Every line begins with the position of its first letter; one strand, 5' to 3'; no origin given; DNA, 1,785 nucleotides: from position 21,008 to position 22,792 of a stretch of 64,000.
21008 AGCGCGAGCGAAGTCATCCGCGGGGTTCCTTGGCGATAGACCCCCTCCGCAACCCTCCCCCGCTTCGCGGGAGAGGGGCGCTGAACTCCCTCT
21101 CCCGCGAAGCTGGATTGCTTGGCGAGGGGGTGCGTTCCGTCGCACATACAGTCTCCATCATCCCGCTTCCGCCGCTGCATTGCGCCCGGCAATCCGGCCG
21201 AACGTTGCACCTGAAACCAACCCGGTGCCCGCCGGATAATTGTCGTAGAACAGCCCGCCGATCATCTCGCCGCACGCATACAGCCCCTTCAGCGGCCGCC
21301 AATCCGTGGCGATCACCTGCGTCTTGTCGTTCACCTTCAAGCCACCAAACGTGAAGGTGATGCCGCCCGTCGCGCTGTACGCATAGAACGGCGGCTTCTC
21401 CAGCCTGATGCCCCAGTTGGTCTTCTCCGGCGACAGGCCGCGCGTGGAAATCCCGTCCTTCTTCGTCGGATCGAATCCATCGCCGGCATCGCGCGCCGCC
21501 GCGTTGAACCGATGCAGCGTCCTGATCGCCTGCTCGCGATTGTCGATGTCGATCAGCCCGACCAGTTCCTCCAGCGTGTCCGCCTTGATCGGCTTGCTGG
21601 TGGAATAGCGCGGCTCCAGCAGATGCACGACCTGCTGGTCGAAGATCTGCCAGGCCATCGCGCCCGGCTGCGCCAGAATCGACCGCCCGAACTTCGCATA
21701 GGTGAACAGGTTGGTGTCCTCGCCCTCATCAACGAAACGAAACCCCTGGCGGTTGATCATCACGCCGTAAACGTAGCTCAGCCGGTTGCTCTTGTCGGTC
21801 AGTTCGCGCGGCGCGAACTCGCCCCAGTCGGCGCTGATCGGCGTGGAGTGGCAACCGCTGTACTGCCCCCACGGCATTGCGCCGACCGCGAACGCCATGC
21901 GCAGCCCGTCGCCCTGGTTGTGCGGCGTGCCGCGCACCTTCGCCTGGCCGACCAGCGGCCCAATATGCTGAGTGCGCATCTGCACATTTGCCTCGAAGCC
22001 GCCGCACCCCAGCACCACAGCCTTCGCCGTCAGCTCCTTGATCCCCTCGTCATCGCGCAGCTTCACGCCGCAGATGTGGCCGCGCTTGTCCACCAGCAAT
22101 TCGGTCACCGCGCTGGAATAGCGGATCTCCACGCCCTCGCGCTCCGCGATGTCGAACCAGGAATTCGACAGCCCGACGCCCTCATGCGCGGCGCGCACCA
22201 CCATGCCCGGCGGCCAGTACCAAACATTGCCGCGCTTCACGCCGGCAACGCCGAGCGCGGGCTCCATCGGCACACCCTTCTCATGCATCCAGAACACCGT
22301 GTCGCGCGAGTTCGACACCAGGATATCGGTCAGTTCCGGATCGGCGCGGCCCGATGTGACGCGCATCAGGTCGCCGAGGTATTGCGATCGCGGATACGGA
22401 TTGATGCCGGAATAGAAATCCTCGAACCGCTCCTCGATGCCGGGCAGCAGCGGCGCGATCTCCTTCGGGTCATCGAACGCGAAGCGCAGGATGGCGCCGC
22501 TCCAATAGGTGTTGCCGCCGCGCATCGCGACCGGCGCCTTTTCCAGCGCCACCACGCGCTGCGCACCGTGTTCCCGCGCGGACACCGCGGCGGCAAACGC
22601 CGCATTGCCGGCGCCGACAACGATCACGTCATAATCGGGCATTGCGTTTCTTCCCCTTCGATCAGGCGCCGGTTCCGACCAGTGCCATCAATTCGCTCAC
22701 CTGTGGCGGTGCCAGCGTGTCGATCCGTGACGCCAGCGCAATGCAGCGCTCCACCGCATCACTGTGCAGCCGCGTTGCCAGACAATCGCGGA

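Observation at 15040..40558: Roughly fifty frameshifts confined to one 25-kb stretch and clustered gene by gene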

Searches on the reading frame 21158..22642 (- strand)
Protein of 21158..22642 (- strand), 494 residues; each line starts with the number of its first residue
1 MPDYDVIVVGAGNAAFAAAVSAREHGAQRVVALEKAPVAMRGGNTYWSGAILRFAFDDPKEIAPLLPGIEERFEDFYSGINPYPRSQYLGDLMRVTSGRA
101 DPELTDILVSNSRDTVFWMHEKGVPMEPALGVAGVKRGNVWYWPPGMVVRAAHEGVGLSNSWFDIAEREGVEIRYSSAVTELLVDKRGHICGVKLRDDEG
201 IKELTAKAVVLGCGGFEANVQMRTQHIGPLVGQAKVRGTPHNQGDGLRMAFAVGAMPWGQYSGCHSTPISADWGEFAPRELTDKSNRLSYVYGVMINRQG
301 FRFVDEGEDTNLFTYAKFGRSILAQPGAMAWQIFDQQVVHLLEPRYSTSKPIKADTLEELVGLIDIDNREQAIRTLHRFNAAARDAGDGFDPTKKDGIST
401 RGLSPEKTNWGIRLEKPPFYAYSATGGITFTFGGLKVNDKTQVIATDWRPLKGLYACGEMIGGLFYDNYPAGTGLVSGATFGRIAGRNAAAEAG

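Call 8: find_encoding_contigs(protein=window:21158-22642:-, flank=10000, max_places=10)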
Protein window:21158-22642:- (494 aa): no gene with exactly this product is on record in the collection.

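Call 17: find_related_loci(query=window:21158-22642:-, collection=metagenome_contigs, flank=10000)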
Query window:21158-22642:- (494 aa) in metagenome_contigs; peptide patterns used: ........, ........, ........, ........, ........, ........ (x = any residue, [..] = any of these).
242 stretches matched a pattern; 211 encode a relative of the query (tblastn E <= 1e-3); the best 80 are kept; 80 distinct loci.
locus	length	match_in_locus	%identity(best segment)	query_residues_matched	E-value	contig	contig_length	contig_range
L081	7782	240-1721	92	1-494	0e+0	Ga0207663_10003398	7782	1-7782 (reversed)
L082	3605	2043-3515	80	1-492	0e+0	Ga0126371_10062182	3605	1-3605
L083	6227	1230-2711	79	1-494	0e+0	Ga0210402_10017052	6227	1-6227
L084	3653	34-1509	78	1-492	0e+0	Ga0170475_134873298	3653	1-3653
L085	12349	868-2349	92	1-494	0e+0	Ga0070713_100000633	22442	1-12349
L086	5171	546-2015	72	1-490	0e+0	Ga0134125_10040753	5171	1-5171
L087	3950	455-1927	73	1-490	0e+0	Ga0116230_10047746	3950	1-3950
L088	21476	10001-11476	72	1-491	0e+0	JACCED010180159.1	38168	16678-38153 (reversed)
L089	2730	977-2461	71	1-494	0e+0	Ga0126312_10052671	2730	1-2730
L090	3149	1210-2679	73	1-490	0e+0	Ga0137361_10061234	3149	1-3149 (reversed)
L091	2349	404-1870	72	3-490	0e+0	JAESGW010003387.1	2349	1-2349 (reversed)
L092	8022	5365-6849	71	1-494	0e+0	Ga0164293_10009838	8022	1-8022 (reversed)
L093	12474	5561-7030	74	2-490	0e+0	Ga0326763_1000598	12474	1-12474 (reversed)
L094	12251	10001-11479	71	1-493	0e+0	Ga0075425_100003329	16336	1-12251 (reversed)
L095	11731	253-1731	71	1-493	0e+0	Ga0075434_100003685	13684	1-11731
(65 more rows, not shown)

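Call 26: find_homologous_proteins(query=window:21158-22642:-, max_evalue=1e-150)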
Query window:21158-22642:- (494 aa): 1544 proteins with E <= 1e-150 among 8000 candidates; the best 120 are listed.
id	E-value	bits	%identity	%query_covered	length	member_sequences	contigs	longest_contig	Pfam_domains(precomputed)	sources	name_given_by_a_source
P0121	0.0e+0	1102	95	100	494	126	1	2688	PF01266.31,PF00890.31,PF07992.21,PF03486.21,PF12831.14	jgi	jgi:tricarballylate dehydrogenase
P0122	0.0e+0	1024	88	100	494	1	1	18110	PF01266.31,PF00890.31,PF03486.21,PF12831.14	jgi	jgi:tricarballylate dehydrogenase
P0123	1.5e-298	1009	87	99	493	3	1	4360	PF01266.31,PF00890.31,PF07992.21,PF03486.21,PF12831.14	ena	-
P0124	2.1e-282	956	82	100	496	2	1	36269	PF01266.31,PF00890.31,PF07992.21,PF03486.21,PF12831.14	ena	-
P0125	2.6e-281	952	80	100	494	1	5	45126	PF01266.31,PF00890.31,PF03486.21,PF12831.14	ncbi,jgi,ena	jgi:tricarballylate dehydrogenase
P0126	2.8e-281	952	80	100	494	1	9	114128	PF01266.31,PF00890.31,PF03486.21,PF12831.14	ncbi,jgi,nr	ncbi:MAG TPA: FAD-dependent tricarballylate dehydrogenase TcuA [Acetobacteraceae bacterium]|jgi:tric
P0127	6.1e-281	951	80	100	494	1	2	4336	PF01266.31,PF00890.31,PF03486.21,PF12831.14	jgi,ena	-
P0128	6.3e-281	951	80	100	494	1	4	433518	PF01266.31,PF00890.31,PF03486.21,PF12831.14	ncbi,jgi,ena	jgi:tricarballylate dehydrogenase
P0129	2.9e-280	949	80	100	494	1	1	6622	PF01266.31,PF00890.31,PF03486.21,PF12831.14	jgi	jgi:tricarballylate dehydrogenase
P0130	4.2e-280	948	80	100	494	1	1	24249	PF01266.31,PF00890.31,PF03486.21,PF12831.14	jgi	jgi:tricarballylate dehydrogenase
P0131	6.0e-279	944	80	100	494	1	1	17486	PF01266.31,PF00890.31,PF03486.21,PF12831.14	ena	-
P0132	6.1e-279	944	80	100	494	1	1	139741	PF00890.31,PF03486.21,PF12831.14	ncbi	-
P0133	2.0e-278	943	80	100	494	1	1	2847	PF01266.31,PF00890.31,PF07992.21,PF03486.21,PF12831.14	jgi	jgi:tricarballylate dehydrogenase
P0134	6.7e-278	941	79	100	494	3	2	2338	PF00890.31,PF03486.21,PF12831.14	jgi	jgi:tricarballylate dehydrogenase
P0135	7.3e-278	941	80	100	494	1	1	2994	PF01266.31,PF00890.31,PF03486.21,PF12831.14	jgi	jgi:tricarballylate dehydrogenase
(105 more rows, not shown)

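Call 27: find_encoding_contigs(protein=P0122, flank=10000, max_places=3)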
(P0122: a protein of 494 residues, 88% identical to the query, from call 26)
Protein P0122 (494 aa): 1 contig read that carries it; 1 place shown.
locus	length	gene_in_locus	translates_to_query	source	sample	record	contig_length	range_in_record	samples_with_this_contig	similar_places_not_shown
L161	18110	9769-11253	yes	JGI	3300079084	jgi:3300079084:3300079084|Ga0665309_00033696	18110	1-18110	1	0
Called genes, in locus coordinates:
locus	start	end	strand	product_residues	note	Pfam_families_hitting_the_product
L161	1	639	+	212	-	?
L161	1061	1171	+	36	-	-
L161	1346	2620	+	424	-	PF02403:Seryl_tRNA_N, PF00587:tRNA-synt_2b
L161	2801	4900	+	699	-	PF01555:N6_N4_Mtase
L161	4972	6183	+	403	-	PF02515:CoA_transf_3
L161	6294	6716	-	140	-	-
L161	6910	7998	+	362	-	PF02746:MR_MLE_N, PF13378:MR_MLE_C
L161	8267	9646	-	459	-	PF03972:MmgE_PrpD_N, PF19305:MmgE_PrpD_C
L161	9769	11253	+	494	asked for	PF00890:FAD_binding_2, PF01266:DAO, PF03486:HI0933_like (faint), PF12831:FAD_oxidored (faint)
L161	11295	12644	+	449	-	PF03972:MmgE_PrpD_N, PF19305:MmgE_PrpD_C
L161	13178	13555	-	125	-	-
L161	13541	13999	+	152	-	PF14588:YjgF_endoribonc, PF01042:Ribonuc_L-PSP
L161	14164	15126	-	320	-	PF03328:HpcH_HpaI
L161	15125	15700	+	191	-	PF13577:SnoaL_4 (weak), PF12680:SnoaL_2, PF13474:SnoaL_3 (weak), PF14534:DUF4440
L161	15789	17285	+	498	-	PF00890:FAD_binding_2, PF01266:DAO, PF03486:HI0933_like (faint), PF12831:FAD_oxidored (faint)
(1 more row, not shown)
